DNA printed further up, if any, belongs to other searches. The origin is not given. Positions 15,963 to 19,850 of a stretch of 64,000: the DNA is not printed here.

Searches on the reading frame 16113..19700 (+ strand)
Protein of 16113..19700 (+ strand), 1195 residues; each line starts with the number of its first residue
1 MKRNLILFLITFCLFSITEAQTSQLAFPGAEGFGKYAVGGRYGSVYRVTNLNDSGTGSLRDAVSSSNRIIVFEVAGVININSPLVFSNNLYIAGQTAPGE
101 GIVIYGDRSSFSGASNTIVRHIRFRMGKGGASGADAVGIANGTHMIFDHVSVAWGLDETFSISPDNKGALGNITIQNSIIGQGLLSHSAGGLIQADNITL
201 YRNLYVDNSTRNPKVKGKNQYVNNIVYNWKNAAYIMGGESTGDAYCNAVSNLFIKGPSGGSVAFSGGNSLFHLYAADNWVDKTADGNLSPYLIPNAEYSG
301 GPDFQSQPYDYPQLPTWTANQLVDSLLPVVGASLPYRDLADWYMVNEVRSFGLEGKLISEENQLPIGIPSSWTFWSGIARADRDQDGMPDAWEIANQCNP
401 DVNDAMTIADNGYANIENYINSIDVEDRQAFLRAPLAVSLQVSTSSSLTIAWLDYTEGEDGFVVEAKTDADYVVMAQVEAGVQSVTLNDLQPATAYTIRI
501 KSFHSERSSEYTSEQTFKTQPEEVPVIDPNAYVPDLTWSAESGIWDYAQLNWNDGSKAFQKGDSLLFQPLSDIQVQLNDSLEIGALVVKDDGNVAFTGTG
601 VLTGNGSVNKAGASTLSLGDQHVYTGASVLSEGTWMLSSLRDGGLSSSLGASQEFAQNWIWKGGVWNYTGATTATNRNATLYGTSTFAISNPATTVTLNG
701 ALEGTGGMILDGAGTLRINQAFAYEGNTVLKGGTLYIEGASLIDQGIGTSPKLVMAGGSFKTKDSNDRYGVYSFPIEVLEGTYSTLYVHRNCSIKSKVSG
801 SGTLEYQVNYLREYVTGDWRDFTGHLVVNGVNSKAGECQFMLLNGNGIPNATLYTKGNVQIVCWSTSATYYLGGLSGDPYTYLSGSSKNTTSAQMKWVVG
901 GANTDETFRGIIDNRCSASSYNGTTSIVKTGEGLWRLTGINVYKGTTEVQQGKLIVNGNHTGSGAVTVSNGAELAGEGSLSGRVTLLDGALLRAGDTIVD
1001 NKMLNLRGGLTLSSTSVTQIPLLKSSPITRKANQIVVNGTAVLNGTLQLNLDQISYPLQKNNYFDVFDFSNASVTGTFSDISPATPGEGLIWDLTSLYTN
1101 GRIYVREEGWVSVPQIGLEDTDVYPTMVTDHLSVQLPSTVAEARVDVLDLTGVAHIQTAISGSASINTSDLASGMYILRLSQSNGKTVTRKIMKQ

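Call 7: search_protein_families(library=pfam, proteins=[window:16113-19700:+], max_evalue=0.01)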
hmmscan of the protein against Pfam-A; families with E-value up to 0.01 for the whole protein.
window:16113-19700:+ (1195 aa): 5 families
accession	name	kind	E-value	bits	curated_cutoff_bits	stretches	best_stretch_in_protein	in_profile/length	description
PF18962.6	Por_Secre_tail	-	7.1e-08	33.1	27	1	1123-1192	1-73/75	Secretion system C-terminal sorting domain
PF12951.13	PATR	-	3.1e-07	30.7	27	1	928-956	2-30/30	Passenger-associated-transport-repeat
PF00041.27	fn3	-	2.1e-06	28.3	25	1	434-512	2-81/84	Fibronectin type III domain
PF16967.11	TcfC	-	1.7e-05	24.7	29.4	1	1142-1191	12-61/68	E-set like domain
PF00544.25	Pectate_lyase_4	-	0.00033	20.8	24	1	111-231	57-193/211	Pectate lyase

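Call 33: search_solved_structures(query=window:16113-19700:+, max_evalue=0.01)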
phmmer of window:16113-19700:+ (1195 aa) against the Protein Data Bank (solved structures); distinct sequences matched with E-value up to 0.01: 4.
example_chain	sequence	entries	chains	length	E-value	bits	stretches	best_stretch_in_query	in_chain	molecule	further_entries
9buj_A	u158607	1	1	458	4.7e-29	103.8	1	22-262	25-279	Pectate lyase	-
6fi2_A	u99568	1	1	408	1.2e-05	26.3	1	30-230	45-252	VexL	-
1fnh_A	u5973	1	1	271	1.5e-05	26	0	440-506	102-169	PROTEIN (FIBRONECTIN)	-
3r8q_A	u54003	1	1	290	1.9e-05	25.6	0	440-505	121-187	Fibronectin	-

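Call 79: search_protein_families(library=ncbifam, proteins=[window:16113-19700:+], max_evalue=0.001)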
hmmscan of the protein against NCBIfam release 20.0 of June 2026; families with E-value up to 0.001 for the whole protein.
window:16113-19700:+ (1195 aa): 5 families
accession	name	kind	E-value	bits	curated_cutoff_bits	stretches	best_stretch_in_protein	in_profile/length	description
NF041900.1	pec_ly_PelZ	equivalog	8.6e-32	110.5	840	1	1-229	1-253/422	pectate lyase PelZ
NF051851.1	AtpSerPepEprS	equivalog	3.1e-11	42.1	1700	1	918-1058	445-573/988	autotransporter serine peptidase EprS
TIGR04183.1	Por_Secre_tail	domain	1.2e-10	41.2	23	1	1123-1195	1-72/72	T9SS type A sorting domain-containing protein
TIGR02601.1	autotrns_rpt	repeat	1.6e-08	34.2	19.85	1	926-957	1-32/32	beta strand repeat protein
NF038113.1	T9SSA_dep_M36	equivalog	2.5e-05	22.6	885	1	1111-1194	783-868/869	T9SS-dependent M36 family metallopeptidase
